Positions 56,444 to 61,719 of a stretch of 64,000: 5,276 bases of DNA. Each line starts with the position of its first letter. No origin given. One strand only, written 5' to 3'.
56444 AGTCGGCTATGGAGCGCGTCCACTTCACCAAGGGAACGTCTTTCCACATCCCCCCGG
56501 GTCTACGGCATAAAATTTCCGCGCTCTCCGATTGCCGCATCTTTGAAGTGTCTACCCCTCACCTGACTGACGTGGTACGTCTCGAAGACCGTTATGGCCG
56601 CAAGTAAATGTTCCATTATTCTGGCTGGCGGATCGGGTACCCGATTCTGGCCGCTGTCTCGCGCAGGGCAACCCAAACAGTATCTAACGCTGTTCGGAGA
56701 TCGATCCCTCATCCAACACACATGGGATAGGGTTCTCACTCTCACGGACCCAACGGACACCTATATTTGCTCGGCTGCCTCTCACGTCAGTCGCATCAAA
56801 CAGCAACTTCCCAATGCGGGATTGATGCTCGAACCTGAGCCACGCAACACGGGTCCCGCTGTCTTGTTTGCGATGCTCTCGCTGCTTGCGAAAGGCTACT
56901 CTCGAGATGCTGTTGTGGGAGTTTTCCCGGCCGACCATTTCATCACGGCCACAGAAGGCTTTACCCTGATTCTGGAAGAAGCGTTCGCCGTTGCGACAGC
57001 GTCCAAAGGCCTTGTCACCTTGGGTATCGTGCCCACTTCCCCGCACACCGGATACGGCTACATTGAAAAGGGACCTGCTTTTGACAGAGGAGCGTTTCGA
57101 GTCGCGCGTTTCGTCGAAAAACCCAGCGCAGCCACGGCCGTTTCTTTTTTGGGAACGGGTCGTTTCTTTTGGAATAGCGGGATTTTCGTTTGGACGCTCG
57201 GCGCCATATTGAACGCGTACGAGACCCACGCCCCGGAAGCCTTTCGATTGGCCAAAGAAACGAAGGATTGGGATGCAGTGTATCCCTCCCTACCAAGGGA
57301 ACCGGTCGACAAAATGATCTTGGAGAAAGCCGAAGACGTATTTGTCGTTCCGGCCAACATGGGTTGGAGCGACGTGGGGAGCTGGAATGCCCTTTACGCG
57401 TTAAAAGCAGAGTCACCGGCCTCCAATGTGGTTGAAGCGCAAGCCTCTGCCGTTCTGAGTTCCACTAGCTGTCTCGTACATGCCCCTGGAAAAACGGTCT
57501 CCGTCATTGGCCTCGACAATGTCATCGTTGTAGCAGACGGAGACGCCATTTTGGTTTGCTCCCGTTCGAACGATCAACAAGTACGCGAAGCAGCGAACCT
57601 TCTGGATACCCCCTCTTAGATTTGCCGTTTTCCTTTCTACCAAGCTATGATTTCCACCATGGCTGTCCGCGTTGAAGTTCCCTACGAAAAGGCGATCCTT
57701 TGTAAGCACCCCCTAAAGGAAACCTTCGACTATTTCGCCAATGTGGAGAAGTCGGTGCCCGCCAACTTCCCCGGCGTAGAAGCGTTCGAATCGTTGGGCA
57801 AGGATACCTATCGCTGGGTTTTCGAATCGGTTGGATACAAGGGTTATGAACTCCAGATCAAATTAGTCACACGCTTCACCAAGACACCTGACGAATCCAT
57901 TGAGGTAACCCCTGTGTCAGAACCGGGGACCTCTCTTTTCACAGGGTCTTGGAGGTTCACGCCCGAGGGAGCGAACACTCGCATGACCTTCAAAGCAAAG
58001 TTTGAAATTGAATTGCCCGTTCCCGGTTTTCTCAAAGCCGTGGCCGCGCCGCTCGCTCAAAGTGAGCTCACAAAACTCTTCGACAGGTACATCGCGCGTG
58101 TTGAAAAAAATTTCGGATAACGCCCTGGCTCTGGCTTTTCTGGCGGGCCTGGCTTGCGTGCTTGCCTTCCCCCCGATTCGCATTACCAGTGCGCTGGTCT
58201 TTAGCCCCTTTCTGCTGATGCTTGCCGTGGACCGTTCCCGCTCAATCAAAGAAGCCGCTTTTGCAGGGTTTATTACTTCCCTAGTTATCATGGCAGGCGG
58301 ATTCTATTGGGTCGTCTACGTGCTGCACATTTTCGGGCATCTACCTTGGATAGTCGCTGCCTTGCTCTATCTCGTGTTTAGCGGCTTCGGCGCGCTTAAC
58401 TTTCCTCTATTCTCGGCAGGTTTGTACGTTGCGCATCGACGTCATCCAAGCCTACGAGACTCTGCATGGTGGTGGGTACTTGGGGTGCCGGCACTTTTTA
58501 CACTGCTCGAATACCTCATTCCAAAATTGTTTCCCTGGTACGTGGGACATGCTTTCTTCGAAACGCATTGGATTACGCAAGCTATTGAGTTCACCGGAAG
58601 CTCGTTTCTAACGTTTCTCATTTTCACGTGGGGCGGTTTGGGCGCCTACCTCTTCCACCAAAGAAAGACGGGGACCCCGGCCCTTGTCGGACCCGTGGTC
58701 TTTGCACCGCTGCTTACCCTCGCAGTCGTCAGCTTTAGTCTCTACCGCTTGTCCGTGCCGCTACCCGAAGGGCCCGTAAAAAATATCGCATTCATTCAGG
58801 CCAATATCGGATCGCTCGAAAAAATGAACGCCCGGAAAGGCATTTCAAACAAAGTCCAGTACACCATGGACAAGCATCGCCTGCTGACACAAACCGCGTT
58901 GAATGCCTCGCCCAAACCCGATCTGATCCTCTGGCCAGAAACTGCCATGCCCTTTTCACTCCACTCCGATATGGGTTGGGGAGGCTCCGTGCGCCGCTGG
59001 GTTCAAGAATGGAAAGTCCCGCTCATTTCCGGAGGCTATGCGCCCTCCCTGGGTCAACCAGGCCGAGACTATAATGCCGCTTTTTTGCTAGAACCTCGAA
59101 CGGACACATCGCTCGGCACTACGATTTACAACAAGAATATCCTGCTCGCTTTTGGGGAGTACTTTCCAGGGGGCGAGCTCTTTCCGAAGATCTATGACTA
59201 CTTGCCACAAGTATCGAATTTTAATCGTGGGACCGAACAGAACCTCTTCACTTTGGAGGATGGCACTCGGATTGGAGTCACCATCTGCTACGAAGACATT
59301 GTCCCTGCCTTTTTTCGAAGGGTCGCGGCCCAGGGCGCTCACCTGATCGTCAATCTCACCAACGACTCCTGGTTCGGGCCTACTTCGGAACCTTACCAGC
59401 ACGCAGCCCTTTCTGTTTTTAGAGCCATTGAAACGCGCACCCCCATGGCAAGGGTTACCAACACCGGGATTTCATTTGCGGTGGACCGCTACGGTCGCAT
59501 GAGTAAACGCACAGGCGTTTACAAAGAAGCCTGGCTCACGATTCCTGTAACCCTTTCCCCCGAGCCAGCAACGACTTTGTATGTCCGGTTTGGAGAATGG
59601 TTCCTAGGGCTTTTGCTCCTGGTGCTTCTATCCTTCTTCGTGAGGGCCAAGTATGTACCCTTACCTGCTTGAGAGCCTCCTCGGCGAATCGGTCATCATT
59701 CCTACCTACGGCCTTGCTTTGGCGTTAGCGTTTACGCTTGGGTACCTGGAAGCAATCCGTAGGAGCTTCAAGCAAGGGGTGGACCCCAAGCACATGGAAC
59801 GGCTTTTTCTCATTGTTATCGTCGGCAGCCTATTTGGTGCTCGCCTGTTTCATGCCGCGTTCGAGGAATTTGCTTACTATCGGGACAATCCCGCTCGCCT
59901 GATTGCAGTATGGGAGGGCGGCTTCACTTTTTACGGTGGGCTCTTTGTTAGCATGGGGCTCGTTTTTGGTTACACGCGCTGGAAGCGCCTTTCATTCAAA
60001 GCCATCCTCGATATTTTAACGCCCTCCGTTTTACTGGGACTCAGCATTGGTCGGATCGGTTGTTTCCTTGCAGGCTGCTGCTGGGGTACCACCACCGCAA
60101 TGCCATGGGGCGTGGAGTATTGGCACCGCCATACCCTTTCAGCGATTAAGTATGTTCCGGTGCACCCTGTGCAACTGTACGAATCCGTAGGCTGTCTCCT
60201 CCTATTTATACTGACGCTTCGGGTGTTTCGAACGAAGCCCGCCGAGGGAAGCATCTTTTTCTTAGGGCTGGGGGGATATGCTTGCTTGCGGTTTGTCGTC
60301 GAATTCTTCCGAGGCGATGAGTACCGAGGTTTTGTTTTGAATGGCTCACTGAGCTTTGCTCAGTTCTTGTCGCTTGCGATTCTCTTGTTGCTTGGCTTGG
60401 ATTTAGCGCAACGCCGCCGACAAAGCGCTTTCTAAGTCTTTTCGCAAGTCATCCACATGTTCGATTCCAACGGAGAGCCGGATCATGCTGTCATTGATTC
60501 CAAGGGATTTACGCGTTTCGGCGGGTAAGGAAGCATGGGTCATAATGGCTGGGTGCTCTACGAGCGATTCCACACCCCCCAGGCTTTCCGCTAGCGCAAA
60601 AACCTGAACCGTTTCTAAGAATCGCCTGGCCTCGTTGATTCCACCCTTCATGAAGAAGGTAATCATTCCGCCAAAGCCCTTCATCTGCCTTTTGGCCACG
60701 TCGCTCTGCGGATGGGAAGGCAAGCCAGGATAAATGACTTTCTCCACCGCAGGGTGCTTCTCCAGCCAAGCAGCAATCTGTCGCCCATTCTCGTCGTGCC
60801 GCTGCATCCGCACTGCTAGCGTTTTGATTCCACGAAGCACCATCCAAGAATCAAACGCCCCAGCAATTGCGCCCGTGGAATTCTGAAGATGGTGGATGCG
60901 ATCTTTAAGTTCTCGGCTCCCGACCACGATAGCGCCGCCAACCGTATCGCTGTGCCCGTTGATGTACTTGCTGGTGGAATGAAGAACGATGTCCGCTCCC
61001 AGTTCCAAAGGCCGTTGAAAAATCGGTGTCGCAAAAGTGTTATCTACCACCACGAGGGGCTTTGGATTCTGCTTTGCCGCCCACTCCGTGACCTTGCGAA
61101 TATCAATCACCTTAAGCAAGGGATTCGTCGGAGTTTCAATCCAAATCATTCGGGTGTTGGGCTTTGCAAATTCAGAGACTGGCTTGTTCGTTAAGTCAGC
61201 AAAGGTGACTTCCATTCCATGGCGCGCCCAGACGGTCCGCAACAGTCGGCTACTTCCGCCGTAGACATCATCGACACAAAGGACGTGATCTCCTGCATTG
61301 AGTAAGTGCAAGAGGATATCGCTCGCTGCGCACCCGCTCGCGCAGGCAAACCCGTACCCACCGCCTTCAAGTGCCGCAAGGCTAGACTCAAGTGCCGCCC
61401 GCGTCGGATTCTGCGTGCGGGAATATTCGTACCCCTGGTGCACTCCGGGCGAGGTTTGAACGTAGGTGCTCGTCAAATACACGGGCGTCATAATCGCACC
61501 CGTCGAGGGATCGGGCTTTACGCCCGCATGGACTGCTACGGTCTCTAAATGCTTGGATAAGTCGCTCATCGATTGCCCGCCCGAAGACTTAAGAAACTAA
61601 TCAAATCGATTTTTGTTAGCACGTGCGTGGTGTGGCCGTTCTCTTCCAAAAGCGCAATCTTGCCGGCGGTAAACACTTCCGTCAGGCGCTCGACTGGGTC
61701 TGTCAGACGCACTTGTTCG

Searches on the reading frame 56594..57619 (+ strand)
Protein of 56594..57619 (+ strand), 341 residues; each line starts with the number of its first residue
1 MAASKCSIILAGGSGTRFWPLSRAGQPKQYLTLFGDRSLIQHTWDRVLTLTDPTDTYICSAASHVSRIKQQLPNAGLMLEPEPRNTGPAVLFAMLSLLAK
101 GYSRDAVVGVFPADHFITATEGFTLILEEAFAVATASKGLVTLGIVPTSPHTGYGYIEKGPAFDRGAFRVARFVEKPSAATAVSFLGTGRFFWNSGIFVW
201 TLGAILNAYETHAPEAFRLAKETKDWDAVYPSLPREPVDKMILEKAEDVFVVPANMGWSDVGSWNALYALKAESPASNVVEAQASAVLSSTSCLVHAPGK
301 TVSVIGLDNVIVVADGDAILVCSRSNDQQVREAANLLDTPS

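Call 35: search_protein_families(library=pfam, proteins=[window:56594-57619:+], max_evalue=0.001)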
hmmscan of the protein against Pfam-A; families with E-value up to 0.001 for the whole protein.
window:56594-57619:+ (341 aa): 3 families
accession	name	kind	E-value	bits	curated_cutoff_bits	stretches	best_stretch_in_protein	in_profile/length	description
PF00483.29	NTP_transferase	-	1e-40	140.3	21.2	1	7-272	2-240/245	Nucleotidyl transferase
PF22640.1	ManC_GMP_beta-helix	-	1.4e-09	38.2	27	1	288-332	6-50/55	MannoseP isomerase/GMP-like beta-helix domain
PF12804.13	NTP_transf_3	-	1.6e-06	28.8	27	1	8-115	2-96/160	MobA-like NTP transferase domain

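Call 36: find_related_loci(query=window:56594-57619:+, collection=genome_contigs, flank=10000)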
Query window:56594-57619:+ (341 aa) in genome_contigs; peptide patterns used: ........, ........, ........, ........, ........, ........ (x = any residue, [..] = any of these).
600 stretches matched a pattern (row limit reached: there are more); 562 encode a relative of the query (tblastn E <= 1e-3); the best 80 are kept; 80 distinct loci.
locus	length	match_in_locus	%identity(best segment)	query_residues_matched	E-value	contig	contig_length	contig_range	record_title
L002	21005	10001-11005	56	1-334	2e-120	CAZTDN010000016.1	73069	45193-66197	MAG TPA_asm: uncultured Pseudobdellovibrionaceae bacterium isolate SRP219642_co5_573 genome assembly, contig: NODE_427_l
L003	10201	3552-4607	38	1-335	1e-76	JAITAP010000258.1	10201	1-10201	MAG: Prevotellaceae bacterium isolate Ncb351_bin5 k119_1802330, whole genome shotgun sequence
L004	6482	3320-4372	36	1-335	4e-76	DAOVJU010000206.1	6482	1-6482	MAG TPA_asm: Chlorobiota bacterium isolate CSMAG_1401 CSMAG_1401_k141_4876137_length_6482_cov_15.9998, whole genome shot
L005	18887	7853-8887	38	7-337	5e-75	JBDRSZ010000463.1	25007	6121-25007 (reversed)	MAG: bacterium isolate MEGAHIT-group-3.41 k141_554752, whole genome shotgun sequence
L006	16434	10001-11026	37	8-332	1e-74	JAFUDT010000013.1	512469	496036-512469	MAG: Bacteroidales bacterium isolate RGIG4402 Roe_deer_Omasum-2__c2525, whole genome shotgun sequence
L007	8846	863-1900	38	7-338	3e-74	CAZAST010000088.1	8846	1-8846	MAG TPA_asm: uncultured Syntrophaceae bacterium isolate SRP192927_co6_553 genome assembly, contig: NODE_20815_length_884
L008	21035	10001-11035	38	1-331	1e-73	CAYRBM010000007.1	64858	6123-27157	MAG TPA_asm: uncultured Odoribacter sp. isolate SRP220891_co1_185 genome assembly, contig: NODE_789_length_64858_cov_9.5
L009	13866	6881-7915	36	1-335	3e-73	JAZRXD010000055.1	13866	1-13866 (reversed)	MAG: Bacteroidales bacterium isolate T1900044951_TA20190004.MAGScoT_cleanbin_000016 SGB_3662_k141_1827419, whole genome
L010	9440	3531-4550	40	7-337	3e-73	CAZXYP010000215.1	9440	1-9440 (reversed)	MAG TPA_asm: uncultured Anaerolineales bacterium isolate binchicken_co107_231 genome assembly, contig: NODE_16053_length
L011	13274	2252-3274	38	8-332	7e-73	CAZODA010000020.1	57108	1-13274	MAG TPA_asm: uncultured Alkalitalea sp. isolate binchicken_co39_246 genome assembly, contig: NODE_1228_length_57108_cov_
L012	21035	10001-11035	35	1-331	1e-72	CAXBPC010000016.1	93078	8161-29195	MAG TPA_asm: uncultured Marinifilaceae bacterium isolate ERR2762185_concoct_55 genome assembly, contig: ERZ3422319.285,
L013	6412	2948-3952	36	6-331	1e-72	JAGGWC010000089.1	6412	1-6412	MAG: Candidatus Cloacimonadota bacterium isolate AUK116 PB_MBMC_070_c_000000000738, whole genome shotgun sequence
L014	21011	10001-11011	38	8-332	2e-72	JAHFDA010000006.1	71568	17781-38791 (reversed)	MAG: bacterium isolate nzgw234 NODE_170_length_71569_cov_4.017957, whole genome shotgun sequence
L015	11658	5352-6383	38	1-331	4e-72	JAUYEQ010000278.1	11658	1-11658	MAG: Bacteroidota bacterium isolate C21_concoct.bin.12 C21_k141_246231, whole genome shotgun sequence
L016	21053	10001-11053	35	1-335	3e-72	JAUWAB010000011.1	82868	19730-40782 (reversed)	MAG: Prolixibacteraceae bacterium isolate CSMAG_1283 CSMAG_1283_k141_233103_length_82868_cov_30.0000, whole genome shotg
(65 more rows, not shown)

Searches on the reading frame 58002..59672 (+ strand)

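Call 35: search_protein_families(library=pfam, proteins=[window:58002-59672:+], max_evalue=0.001)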
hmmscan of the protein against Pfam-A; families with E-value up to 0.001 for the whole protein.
window:58002-59672:+ (556 aa): 2 families
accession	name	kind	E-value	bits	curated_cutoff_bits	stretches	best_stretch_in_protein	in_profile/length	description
PF00795.27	CN_hydrolase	-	1e-21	77.9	23.2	1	262-509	2-239/256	Carbon-nitrogen hydrolase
PF20154.4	LNT_N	-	6.2e-19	69.2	27.1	1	48-211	1-157/159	Apolipoprotein N-acyltransferase N-terminal domain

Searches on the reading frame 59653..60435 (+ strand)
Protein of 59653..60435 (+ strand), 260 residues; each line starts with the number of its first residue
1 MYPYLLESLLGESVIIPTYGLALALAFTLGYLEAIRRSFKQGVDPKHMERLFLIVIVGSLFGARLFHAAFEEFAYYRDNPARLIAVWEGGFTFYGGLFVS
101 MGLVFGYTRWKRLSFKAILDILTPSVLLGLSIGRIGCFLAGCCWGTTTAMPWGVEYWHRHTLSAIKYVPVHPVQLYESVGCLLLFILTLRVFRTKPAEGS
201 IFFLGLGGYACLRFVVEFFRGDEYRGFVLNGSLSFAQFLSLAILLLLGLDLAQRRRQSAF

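Call 35: search_protein_families(library=pfam, proteins=[window:59653-60435:+], max_evalue=0.001)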
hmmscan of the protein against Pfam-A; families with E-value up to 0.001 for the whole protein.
window:59653-60435:+ (260 aa): 1 family
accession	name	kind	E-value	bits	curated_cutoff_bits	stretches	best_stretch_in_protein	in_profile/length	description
PF01790.23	LGT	-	3.9e-54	184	24.9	1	15-246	10-233/240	Prolipoprotein diacylglyceryl transferase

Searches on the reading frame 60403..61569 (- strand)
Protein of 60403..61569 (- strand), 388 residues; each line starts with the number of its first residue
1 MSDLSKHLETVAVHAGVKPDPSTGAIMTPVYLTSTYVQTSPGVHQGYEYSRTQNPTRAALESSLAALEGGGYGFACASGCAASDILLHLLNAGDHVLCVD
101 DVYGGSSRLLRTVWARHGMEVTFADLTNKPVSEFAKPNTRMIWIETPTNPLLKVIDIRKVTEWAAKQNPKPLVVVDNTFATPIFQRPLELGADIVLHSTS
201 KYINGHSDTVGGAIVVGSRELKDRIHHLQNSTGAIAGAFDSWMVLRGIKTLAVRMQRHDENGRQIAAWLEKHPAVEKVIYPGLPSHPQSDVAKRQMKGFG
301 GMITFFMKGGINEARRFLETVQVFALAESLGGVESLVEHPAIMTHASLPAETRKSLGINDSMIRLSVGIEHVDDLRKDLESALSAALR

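Call 35: search_protein_families(library=pfam, proteins=[window:60403-61569:-], max_evalue=0.001)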
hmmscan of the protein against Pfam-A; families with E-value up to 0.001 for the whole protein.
window:60403-61569:- (388 aa): 2 families
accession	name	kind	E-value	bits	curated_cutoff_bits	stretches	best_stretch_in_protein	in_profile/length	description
PF01053.26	Cys_Met_Meta_PP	-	9.8e-151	502.1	27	1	9-383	1-380/381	Cys/Met metabolism PLP-dependent enzyme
PF06838.17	Met_gamma_lyase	-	6.9e-05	22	24.2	1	129-222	146-243/405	Methionine gamma-lyase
